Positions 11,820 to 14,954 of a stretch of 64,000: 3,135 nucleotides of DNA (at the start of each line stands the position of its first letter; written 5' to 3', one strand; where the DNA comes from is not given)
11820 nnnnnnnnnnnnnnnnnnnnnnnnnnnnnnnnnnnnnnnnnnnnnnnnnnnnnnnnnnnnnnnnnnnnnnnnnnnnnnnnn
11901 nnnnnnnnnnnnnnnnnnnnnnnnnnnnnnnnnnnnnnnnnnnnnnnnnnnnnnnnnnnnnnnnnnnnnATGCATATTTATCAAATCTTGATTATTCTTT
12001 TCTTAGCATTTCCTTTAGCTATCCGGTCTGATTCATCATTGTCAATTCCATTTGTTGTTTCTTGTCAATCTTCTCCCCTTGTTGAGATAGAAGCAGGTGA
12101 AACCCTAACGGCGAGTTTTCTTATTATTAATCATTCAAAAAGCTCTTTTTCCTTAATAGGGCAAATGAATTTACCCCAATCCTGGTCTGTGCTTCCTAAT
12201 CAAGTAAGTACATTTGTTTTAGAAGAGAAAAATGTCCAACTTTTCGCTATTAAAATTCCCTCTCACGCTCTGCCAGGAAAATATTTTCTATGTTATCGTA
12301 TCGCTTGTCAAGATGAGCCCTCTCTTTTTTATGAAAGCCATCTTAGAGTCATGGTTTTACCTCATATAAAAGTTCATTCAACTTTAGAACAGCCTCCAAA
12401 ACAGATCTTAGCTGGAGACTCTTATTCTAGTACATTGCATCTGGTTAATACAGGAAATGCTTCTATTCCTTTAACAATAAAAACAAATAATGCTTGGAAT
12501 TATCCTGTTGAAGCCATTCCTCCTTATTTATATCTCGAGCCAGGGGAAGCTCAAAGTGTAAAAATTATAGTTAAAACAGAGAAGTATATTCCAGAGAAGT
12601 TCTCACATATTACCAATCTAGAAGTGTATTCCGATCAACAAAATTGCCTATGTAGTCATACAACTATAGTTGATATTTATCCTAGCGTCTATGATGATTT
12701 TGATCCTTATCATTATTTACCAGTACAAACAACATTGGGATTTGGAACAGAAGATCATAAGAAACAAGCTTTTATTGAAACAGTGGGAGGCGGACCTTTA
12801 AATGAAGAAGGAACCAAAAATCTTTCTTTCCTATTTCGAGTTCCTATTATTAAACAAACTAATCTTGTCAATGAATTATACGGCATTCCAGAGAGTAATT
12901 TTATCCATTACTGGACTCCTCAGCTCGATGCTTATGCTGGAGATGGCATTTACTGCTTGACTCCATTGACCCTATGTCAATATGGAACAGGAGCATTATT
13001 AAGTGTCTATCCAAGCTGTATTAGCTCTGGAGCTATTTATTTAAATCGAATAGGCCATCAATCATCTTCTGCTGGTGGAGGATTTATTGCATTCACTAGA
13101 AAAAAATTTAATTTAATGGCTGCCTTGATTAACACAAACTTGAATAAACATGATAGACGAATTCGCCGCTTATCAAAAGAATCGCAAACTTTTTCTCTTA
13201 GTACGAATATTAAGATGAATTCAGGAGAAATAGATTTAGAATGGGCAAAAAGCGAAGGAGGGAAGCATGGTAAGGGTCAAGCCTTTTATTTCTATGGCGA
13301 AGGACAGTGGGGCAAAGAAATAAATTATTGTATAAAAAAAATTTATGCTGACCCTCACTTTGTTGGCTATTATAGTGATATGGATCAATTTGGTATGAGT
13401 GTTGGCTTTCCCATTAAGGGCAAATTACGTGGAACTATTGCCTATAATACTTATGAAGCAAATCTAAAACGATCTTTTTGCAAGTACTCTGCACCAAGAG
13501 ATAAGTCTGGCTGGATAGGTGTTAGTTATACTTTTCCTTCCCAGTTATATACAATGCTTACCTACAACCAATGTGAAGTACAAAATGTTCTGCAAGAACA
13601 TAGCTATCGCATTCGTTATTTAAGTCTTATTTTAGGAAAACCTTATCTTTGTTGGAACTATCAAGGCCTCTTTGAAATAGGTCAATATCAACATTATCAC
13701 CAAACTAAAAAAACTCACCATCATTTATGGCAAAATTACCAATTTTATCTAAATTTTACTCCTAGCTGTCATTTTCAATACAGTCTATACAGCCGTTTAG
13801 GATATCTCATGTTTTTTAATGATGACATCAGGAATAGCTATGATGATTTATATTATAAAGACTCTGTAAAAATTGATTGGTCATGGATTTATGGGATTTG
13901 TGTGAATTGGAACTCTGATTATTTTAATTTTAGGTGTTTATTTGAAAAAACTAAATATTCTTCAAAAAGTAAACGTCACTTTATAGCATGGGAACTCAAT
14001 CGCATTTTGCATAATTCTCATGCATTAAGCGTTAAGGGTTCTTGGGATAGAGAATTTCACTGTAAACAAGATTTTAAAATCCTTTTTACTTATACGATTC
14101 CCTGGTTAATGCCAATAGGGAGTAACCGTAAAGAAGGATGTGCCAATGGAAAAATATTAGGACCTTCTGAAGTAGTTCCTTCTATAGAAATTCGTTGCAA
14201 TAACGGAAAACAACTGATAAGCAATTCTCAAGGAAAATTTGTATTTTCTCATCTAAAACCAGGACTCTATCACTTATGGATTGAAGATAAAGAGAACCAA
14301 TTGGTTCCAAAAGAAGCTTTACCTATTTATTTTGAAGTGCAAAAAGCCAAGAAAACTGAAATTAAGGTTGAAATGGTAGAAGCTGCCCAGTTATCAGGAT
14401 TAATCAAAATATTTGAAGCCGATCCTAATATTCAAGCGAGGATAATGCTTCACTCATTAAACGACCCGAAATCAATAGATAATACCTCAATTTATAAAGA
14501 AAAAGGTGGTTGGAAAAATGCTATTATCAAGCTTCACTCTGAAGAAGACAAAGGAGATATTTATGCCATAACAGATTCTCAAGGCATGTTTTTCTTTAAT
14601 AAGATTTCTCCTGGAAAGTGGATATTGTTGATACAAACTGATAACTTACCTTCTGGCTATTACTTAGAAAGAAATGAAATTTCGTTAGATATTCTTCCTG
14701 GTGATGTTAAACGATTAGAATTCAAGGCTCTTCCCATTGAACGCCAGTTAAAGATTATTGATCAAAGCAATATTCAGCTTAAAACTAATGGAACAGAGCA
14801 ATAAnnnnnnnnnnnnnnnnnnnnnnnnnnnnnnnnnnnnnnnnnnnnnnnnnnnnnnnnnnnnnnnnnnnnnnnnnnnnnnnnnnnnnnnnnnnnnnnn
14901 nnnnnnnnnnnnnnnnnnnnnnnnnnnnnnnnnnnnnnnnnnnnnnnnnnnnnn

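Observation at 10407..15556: Four-gene secreted-fibre locus with a chaperone-usher-like layout in a chlamydia-like genome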

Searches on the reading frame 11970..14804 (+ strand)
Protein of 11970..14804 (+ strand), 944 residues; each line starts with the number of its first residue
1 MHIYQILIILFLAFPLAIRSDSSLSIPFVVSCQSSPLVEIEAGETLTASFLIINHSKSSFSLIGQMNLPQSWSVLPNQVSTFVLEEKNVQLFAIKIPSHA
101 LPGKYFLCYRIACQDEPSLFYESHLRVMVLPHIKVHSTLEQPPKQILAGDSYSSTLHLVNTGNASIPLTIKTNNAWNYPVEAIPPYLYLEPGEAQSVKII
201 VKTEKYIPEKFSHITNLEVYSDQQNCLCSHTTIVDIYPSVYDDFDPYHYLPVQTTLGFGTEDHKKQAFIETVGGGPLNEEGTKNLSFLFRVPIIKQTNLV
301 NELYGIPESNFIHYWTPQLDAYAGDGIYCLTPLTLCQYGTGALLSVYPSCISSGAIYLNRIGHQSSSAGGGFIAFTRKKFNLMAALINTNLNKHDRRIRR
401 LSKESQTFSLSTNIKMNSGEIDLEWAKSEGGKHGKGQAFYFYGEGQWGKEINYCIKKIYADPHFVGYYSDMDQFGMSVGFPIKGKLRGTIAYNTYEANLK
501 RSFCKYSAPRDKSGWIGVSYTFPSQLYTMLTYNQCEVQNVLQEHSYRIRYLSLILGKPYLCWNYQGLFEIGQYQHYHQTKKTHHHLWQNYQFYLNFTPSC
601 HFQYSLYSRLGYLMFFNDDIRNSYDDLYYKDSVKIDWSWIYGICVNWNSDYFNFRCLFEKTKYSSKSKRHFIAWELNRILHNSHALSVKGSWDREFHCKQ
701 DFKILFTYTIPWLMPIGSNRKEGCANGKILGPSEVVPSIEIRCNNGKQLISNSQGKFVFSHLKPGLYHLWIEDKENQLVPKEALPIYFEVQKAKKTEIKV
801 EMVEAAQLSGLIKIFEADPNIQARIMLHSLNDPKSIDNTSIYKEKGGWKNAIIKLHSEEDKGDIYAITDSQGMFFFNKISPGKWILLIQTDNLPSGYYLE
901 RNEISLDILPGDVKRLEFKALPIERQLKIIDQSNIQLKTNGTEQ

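Call 3: search_protein_families(library=pfam, proteins=[window:11970-14804:+], max_evalue=1)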
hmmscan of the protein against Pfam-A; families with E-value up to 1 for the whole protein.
window:11970-14804:+ (944 aa): 11 families
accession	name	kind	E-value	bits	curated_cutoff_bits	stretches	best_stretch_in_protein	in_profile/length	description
PF17802.7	SpaA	-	1.4e-06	28.8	23.1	2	849-908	17-76/91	Prealbumin-like fold domain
PF17210.9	SdrD_B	-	0.0012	19.5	29.7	0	847-900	23-73/112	SdrD B-like domain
PF13620.12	CarboxypepD_reg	-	0.0015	19.2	32.3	0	735-771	13-54/82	Carboxypeptidase regulatory-like domain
PF09430.16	EMC7_beta-sandw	-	0.0021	18.7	26.6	1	735-808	6-78/122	ER membrane protein complex subunit 7, beta-sandwich domain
PF00635.32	Motile_Sperm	-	0.0025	18.1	25.9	1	150-210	18-76/109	MSP (Major sperm protein) domain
PF23193.1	NOMO_3rd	-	0.0026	18.2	27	1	856-892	52-88/120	NOMO third transthyretin-like domain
PF22544.2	HYDIN_VesB_CFA65-like_Ig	-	0.0032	18.1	25.5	1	147-206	16-75/100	HYDIN/CFA65/VesB-like, Ig-like domain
PF22067.2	Cep192_D3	-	0.016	15.7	27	1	149-206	16-72/99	Cep192 domain 3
PF13715.12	CarbopepD_reg_2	-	0.14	12.7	32.2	0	735-771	13-50/88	CarboxypepD_reg-like domain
PF00345.26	PapD_N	-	0.15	12.5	23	1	146-210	10-83/126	Pili and flagellar-assembly chaperone, PapD N-terminal domain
PF24025.1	Ig_DR_A0283-like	-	0.19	12.5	27.1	0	848-888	21-62/102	DR_A0283-like, Ig-like domain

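Call 4: search_protein_families(library=ncbifam, proteins=[window:11970-14804:+], max_evalue=1)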
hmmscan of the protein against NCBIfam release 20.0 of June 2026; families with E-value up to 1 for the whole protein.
window:11970-14804:+ (944 aa): 1 family
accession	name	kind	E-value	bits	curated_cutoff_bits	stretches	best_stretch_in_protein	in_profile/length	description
NF041740.1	choice_anch_T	equivalog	0.023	13.8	70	1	123-223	134-241/259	choice-of-anchor T family protein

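Call 5: search_solved_structures(query=window:11970-14804:+, max_evalue=1)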
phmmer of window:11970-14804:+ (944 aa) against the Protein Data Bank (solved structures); distinct sequences matched with E-value up to 1: 0.

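Call 8: find_homologous_proteins(query=window:11970-14804:+)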
Query window:11970-14804:+ (944 aa): 4 proteins with E <= 0.001 among 8000 candidates.
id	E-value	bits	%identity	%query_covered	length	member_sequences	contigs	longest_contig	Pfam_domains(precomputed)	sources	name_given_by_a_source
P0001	0.0e+0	2224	100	100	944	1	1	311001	PF17802.8,PF22904.4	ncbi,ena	-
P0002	1.4e-78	283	26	99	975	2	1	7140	PF11614.15,PF13620.13,PF10633.16,PF22904.4,PF17210.10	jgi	jgi:hypothetical protein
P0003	3.7e-12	63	22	37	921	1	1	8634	PF11614.15,PF13620.13,PF10633.16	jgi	jgi:hypothetical protein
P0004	3.0e-8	50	23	21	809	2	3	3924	PF11614.15,PF13715.13,PF17802.8,PF23619.2,PF13620.13,PF10633.16,PF22904.4,PF17210.10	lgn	-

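Call 10: find_encoding_contigs(protein=P0001, flank=10000, max_places=3)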
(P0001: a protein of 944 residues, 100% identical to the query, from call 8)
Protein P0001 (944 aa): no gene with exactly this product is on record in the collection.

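Call 11: find_encoding_contigs(protein=P0002, flank=10000, max_places=4)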
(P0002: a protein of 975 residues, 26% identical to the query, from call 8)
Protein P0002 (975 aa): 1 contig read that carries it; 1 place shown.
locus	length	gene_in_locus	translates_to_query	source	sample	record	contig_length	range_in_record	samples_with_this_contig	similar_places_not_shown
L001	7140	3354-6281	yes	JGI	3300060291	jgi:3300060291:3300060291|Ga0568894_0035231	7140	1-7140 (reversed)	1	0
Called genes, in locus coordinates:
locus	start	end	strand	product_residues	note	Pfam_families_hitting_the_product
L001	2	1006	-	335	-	?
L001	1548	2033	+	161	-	-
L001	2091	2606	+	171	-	-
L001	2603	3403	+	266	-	-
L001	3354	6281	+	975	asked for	PF10633:NPCBM_assoc (faint), PF11614:FixG_C (faint), PF13620:CarboxypepD_reg (weak), PF22904:NOMO1-like_2nd (faint), PF17210:SdrD_B (faint)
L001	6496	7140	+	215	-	?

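Call 13: find_encoding_contigs(protein=P0003, flank=10000, max_places=4)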
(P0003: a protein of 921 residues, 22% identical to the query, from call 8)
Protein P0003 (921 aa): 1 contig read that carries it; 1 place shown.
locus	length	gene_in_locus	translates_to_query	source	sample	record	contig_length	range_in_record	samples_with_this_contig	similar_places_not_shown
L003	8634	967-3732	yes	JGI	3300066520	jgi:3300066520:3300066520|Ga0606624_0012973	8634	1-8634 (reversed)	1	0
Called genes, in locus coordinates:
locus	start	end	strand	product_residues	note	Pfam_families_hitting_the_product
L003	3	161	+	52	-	?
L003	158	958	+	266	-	-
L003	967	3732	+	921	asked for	PF10633:NPCBM_assoc (weak), PF11614:FixG_C (faint), PF13620:CarboxypepD_reg (weak)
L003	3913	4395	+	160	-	-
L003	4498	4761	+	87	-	PF00512:HisKA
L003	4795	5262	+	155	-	-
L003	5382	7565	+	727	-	PF26550:Tricorn_2nd, PF26549:Tricorn_N, PF07676:PD40, PF26549:Tricorn_N (weak), PF02129:Peptidase_S15 (weak), PF20434:BD-FAE, PF00326:Peptidase_S9, PF01738:DLH, +2 more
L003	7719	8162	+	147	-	PF13628:DUF4142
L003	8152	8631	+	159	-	PF11977:RNase_Zc3h12a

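Call 14: find_encoding_contigs(protein=P0004, flank=10000, max_places=4)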
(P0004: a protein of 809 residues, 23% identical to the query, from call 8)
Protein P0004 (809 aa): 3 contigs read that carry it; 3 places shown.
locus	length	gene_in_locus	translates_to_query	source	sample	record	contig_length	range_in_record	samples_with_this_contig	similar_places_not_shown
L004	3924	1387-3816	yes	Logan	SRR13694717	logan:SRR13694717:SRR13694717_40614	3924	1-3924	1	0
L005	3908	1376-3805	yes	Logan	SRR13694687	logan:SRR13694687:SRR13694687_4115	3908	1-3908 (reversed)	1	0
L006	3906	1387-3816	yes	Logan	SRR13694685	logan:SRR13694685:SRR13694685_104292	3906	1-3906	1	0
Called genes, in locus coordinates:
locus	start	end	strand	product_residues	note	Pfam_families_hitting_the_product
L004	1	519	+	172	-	?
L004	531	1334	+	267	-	-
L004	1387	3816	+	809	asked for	PF10633:NPCBM_assoc (faint), PF23619:Ig_VWA7 (faint), PF17802:SpaA (faint), PF11614:FixG_C (weak), PF17210:SdrD_B (faint), PF13715:CarbopepD_reg_2 (faint), PF22904:NOMO1-like_2nd (faint), PF13620:CarboxypepD_reg (weak)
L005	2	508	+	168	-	?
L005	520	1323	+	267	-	PF06280:fn3_5 (faint)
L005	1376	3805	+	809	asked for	PF10633:NPCBM_assoc (faint), PF23619:Ig_VWA7 (faint), PF17802:SpaA (faint), PF11614:FixG_C (weak), PF17210:SdrD_B (faint), PF13715:CarbopepD_reg_2 (faint), PF22904:NOMO1-like_2nd (faint), PF13620:CarboxypepD_reg (weak)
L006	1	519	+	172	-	?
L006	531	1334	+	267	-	PF06280:fn3_5 (faint)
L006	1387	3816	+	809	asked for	PF10633:NPCBM_assoc (faint), PF23619:Ig_VWA7 (faint), PF17802:SpaA (faint), PF11614:FixG_C (weak), PF17210:SdrD_B (faint), PF13715:CarbopepD_reg_2 (faint), PF22904:NOMO1-like_2nd (faint), PF13620:CarboxypepD_reg (weak)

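Call 55: search_protein_representatives(alignment_id=A4)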
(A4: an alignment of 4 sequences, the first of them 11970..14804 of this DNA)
Query: 4 sequences, 910 profile positions. Proteins with E-value up to 0.001 (for the whole library): 17701; up to 1e-10: 4865; up to 1e-30: 1734. The best 150 are listed.
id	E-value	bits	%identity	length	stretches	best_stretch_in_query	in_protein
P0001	0.0e+00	1378.5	-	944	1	8-910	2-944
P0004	7.2e-297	1004.0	-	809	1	1-899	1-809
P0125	4.2e-215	733.4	-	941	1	21-904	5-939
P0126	1.2e-213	728.6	-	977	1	9-903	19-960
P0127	2.0e-213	727.8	-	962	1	11-906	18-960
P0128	1.6e-197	675.2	-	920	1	26-900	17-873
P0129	7.6e-195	666.4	-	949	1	12-900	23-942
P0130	3.9e-192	657.4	-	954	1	4-905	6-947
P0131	1.4e-184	632.4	-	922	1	25-901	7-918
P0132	6.1e-184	630.3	-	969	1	14-897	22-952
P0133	2.4e-183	628.3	-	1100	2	8-792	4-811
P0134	4.5e-183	627.4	-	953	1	7-906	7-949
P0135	5.9e-183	627.0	-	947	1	10-899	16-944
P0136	7.6e-182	623.3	-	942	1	13-899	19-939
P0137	7.1e-181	620.1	-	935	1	9-902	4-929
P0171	4.6e-155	534.7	-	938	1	21-901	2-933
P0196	1.4e-144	500.0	-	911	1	24-900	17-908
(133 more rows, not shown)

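Call 60: list_cluster_members(proteins=[window:11970-14804:+, window:11142-11951:+, window:15059-15556:+, window:10407-10865:-, window:29308-32001:+, window:39677-41350:-, window:54385-56229:-])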
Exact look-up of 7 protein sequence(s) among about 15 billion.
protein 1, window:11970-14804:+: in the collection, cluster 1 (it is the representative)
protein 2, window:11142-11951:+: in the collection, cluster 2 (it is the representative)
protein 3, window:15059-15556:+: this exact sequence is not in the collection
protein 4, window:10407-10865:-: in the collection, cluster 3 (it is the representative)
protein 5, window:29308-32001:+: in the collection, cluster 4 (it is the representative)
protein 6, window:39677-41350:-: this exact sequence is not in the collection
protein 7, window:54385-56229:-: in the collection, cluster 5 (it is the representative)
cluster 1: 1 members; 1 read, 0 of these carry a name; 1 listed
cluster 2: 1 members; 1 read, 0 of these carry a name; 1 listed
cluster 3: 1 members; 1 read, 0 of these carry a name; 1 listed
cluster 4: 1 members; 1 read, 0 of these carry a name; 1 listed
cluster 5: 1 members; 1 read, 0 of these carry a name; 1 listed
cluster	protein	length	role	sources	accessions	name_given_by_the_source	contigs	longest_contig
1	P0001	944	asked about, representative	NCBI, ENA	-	-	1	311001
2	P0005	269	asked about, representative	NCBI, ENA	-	-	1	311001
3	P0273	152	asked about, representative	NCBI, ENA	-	-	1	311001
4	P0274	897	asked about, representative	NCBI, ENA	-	-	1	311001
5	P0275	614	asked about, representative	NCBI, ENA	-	-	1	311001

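Call 71: predict_structure(alignment_id=A7)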
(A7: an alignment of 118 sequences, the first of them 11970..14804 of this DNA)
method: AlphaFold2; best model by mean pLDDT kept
length: 944 residues; sequences in the alignment: 118
mean_pLDDT: 88.7   pTM: 0.71
mean pLDDT of the five models: 88.7, 86.7, 86.3, 85.5, 85.5
residues with pLDDT >= 90: 643; 70-90: 203; 50-70: 66; < 50: 32
segments of 3 or more residues with pLDDT < 50: 13-24, 930-944
pLDDT, mean of each block of 10 residues (from residue 1): 53 43 60 73 83 88 90 67 88 86 90 85 84 93 91 97 94 93 96 96 89 96 88 89 88 98 96 97 97 91 82 98 95 92 97 96 85 98 97 87 95 97 95 85 94 96 94 95 95 95 90 96 95 95 90 96 97 81 89 96 97 67 52 80 96 97 90 98 96 91 97 96 95 89 90 91 95 87 94 96 96 91 71 64 93 95 94 95 97 93 97 97 70 43 38
secondary structure, 60 per line:
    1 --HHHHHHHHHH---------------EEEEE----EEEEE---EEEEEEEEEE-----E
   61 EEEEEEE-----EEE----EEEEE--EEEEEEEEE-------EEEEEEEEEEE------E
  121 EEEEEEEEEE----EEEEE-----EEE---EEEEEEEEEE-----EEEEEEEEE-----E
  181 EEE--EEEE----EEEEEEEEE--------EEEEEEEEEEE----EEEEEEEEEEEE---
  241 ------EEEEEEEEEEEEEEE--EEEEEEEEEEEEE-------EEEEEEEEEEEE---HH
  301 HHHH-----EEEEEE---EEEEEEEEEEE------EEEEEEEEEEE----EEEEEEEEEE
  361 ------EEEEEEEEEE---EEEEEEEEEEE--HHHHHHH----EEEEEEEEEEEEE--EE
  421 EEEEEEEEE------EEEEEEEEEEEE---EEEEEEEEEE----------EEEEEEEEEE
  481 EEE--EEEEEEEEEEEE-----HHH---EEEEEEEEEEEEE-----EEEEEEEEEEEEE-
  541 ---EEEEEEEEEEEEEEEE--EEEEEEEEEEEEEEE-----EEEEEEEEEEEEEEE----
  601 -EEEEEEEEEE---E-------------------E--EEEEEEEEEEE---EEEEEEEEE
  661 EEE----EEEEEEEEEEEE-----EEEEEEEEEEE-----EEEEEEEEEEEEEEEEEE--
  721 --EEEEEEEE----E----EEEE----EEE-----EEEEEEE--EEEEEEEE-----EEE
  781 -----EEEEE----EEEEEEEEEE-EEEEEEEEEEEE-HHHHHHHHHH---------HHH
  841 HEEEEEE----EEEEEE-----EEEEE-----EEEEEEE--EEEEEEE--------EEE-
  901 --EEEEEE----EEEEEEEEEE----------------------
elements in order (helices of 4 or more, strands of 3 or more residues): H3-12 E28-32 E37-41 E45-54 E60-67 E73-75 E80-84 E87-95 E103-113 E120-130 E135-139 E145-147 E151-160 E166-174 E180-183 E186-189 E194-202 E211-221 E226-237 E247-261 E264-276 E284-295 H299-304 E310-315 E319-329 E336-346 E351-360 E367-376 E380-390 H393-399 E404-416 E419-429 E436-447 E451-460 E471-483 E486-497 E509-521 E527-539 E544-559 E562-576 E582-596 E602-611 E638-648 E652-663 E668-679 E685-695 E701-718 E723-730 E740-743 E748-750 E756-762 E765-772 E778-780 E786-790 E795-804 E806-817 H819-828 H838-841 E842-847 E852-857 E863-867 E873-879 E882-888 E897-899 E903-908 E913-922

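Call 74: fold_search(model_id=the predicted structure, library=pdb)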
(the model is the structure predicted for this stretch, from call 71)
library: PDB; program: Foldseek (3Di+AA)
matches with E <= 10: 1181; with E <= 0.001: 362
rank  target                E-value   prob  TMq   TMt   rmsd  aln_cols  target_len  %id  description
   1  3rfz_B                8.0e-16  1.00  0.28  0.33  24.6       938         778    8  Crystal structure of the FimD usher bound to its cognate FimC:FimH substrate (released 2011-06-01)
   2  3rfz_E                2.0e-15  1.00  0.29  0.34  19.2       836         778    9  Crystal structure of the FimD usher bound to its cognate FimC:FimH substrate (released 2011-06-01)
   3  9fy9_D                8.3e-15  1.00  0.27  0.35  17.1       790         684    8  Cryo-EM structure of the type 1 chaperone-usher pilus FimD-tip complex (FimDHGFC) - Conformer 1 (released 2025-06-04)
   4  9fw9_D                1.3e-14  1.00  0.27  0.35  16.1       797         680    8  Cryo-EM structure of the type 1 pilus assembly platform as part of the FimA-bound chaperone-usher pilus complex (FimDH (released 2025-06-04)
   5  9fxb_D                4.0e-14  1.00  0.26  0.36  15.9       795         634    8  Cryo-EM structure of the type 1 pilus assembly platform as part of the FimI-bound chaperone-usher pilus complex (FimDH (released 2025-06-04)
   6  9fxs_D                5.8e-14  1.00  0.27  0.37  15.9       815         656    9  Cryo-EM structure of the type 1 pilus complex including pilus rod and FimI-bound assembly platform after incorporation (released 2025-06-04)
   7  9ijj_h                5.8e-14  1.00  0.11  0.08  33.5      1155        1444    9  In situ structure of the central apparatus in mouse sperm axoneme. (released 2025-06-04)
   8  9bog_D                7.6e-14  1.00  0.28  0.32  16.7       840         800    8  Structural basis for adhesin secretion by the outer-membrane usher in type 1 pili (released 2024-10-09)
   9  9fx8_D                2.1e-13  1.00  0.28  0.37  15.9       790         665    8  Cryo-EM structure of the FimI-bound type 1 pilus assembly platform complex - Local refinement (released 2025-06-04)
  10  6e14_D                2.2e-12  1.00  0.20  0.22  19.7       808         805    8  Handover mechanism of the growing pilus by the bacterial outer membrane usher FimD (released 2018-10-17)
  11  7som_D                2.3e-12  1.00  0.10  0.08  34.4      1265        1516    6  Ciliary C2 central pair apparatus isolated from Chlamydomonas reinhardtii (released 2022-04-13)
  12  7lhg_C                6.1e-12  1.00  0.28  0.31  19.1       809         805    9  Cryo-EM structure of E. coli P pilus tip assembly intermediate PapC-PapD-PapK-PapG in the first conformation (released 2021-08-11)
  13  9ijj_4G               9.1e-11  1.00  0.12  0.04  85.6      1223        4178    9  In situ structure of the central apparatus in mouse sperm axoneme. (released 2025-06-04)
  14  6cd2_C                1.0e-10  1.00  0.16  0.19  19.6       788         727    8  Crystal structure of the PapC usher bound to the chaperone-adhesin PapD-PapG (released 2018-10-03)
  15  7lhh_C                1.4e-10  1.00  0.24  0.27  20.2       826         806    8  Cryo-EM structure of E. coli P pilus tip assembly intermediate PapC-PapD-PapK-PapG in the second conformation (released 2021-08-11)
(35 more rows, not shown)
